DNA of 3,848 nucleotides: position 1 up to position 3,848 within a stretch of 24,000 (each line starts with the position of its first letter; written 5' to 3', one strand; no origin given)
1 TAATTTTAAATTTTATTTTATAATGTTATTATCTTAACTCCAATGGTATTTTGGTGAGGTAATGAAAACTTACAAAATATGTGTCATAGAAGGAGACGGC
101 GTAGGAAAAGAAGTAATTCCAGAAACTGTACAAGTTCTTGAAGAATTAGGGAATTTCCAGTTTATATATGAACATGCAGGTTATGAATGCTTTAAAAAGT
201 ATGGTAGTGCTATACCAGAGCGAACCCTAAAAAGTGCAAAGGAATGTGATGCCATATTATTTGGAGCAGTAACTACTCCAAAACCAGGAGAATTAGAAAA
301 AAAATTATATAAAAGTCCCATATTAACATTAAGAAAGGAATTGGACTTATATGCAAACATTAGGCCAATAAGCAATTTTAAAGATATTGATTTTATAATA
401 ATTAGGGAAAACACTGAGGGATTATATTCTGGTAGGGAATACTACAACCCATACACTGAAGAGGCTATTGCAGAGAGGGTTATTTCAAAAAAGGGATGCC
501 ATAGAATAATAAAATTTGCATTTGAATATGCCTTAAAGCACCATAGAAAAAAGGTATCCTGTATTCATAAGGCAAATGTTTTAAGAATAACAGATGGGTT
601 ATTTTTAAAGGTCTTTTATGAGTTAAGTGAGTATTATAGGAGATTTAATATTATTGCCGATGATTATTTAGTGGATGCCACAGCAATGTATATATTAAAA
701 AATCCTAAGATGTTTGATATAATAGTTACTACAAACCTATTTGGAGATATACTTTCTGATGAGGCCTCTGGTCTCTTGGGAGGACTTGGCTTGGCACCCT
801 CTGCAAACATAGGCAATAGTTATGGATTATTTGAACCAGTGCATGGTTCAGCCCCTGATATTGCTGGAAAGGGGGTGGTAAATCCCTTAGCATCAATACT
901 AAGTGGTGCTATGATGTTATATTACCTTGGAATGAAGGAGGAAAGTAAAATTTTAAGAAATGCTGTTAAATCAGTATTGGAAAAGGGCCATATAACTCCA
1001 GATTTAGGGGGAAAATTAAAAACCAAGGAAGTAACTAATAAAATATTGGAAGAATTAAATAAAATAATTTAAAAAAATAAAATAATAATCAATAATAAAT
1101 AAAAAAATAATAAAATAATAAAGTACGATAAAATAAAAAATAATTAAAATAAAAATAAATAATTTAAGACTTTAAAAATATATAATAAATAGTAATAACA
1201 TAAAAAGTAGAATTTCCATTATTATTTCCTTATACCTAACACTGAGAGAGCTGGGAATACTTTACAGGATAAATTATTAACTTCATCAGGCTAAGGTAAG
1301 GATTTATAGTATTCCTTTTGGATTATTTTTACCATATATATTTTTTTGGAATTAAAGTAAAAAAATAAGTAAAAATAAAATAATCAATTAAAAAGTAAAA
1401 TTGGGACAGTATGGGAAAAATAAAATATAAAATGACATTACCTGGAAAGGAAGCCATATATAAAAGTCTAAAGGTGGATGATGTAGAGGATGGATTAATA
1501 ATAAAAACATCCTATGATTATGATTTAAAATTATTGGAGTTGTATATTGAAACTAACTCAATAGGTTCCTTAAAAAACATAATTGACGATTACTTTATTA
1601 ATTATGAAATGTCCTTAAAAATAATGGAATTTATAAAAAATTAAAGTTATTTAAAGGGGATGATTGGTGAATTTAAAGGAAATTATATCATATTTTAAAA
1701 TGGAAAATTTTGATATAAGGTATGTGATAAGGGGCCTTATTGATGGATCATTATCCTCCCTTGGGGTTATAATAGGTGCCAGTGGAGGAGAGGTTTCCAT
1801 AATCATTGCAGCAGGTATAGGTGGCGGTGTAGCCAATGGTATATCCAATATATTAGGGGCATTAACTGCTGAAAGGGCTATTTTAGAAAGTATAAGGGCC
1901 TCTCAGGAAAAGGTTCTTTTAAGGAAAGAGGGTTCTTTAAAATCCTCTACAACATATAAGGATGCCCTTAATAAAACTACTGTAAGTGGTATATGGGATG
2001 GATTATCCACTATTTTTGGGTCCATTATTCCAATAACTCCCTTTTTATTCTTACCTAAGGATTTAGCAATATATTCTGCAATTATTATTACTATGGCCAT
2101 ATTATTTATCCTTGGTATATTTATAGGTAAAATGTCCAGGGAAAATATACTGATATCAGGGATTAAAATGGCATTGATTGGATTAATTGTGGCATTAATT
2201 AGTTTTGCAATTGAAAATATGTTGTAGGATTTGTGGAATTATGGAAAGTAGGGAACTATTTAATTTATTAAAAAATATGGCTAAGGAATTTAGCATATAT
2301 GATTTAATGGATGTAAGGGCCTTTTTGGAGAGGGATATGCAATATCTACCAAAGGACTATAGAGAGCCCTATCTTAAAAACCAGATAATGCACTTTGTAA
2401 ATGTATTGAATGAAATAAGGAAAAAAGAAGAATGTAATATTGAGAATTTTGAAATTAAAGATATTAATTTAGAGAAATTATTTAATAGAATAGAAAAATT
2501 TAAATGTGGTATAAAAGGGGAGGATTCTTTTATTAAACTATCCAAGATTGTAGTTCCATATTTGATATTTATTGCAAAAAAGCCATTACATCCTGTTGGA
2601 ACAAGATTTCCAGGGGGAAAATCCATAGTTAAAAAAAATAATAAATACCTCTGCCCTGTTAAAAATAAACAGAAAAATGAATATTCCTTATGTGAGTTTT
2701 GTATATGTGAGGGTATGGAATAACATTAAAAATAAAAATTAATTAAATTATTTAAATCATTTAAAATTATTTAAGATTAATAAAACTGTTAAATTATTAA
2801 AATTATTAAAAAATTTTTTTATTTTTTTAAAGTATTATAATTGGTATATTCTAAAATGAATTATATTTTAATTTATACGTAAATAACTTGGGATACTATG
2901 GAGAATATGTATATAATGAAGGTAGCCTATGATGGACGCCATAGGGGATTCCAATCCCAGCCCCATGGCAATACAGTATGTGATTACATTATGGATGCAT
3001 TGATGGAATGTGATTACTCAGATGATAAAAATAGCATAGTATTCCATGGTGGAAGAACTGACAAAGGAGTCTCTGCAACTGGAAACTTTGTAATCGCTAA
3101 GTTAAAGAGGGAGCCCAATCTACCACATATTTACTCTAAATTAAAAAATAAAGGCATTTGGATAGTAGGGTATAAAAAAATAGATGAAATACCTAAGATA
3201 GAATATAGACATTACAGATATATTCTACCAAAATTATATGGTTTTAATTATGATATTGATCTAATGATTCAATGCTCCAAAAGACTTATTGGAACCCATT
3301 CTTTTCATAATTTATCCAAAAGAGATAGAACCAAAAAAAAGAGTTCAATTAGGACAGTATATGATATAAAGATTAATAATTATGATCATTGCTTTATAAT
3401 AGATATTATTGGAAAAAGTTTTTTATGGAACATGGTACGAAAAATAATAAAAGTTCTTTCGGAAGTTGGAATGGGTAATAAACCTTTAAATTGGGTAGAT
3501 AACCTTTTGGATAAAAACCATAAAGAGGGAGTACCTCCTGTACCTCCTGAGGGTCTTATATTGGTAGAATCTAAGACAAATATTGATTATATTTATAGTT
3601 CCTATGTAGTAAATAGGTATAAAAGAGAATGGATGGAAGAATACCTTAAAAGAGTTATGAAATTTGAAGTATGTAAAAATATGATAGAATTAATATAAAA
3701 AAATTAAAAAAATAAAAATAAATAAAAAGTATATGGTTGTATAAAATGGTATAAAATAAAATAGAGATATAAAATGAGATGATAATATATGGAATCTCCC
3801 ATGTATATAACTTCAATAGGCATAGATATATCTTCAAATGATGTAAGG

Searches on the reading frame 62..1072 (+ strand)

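Call 7: search_protein_families(library=pfam, proteins=[window:62-1072:+])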
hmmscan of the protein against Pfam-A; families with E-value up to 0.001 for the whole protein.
window:62-1072:+ (336 aa): 1 family
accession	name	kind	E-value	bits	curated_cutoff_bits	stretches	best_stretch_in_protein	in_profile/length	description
PF00180.25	Iso_dh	-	2.1e-102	343.4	27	1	5-328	1-348/348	Isocitrate/isopropylmalate dehydrogenase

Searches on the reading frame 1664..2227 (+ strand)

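Call 7: search_protein_families(library=pfam, proteins=[window:1664-2227:+])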
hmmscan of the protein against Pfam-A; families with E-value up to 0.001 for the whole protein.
window:1664-2227:+ (187 aa): 1 family
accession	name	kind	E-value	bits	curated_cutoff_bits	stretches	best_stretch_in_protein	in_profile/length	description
PF01988.24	VIT1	-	7.8e-18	65.5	28.1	2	99-183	127-212/214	VIT family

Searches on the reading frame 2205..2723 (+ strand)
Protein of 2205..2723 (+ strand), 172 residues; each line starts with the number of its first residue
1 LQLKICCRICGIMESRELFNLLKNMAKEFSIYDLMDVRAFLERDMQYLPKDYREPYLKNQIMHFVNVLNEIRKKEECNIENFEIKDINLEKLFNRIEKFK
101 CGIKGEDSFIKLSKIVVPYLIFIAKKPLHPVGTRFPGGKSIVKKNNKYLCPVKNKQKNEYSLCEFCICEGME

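Call 7: search_protein_families(library=pfam, proteins=[window:2205-2723:+])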
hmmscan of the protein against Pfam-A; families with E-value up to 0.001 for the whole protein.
window:2205-2723:+ (172 aa): 1 family
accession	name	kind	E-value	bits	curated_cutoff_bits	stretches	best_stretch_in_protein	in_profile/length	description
PF09888.14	DUF2115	-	1.2e-45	156.4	25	1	15-169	2-160/162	Uncharacterized protein conserved in archaea (DUF2115)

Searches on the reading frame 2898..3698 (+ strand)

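Call 7: search_protein_families(library=pfam, proteins=[window:2898-3698:+])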
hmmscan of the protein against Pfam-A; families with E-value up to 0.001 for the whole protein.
window:2898-3698:+ (266 aa): 1 family
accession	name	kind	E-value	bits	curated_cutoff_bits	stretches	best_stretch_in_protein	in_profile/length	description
PF01416.25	PseudoU_synth_1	-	1.1e-24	87.4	23.3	1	128-225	3-105/108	tRNA pseudouridine synthase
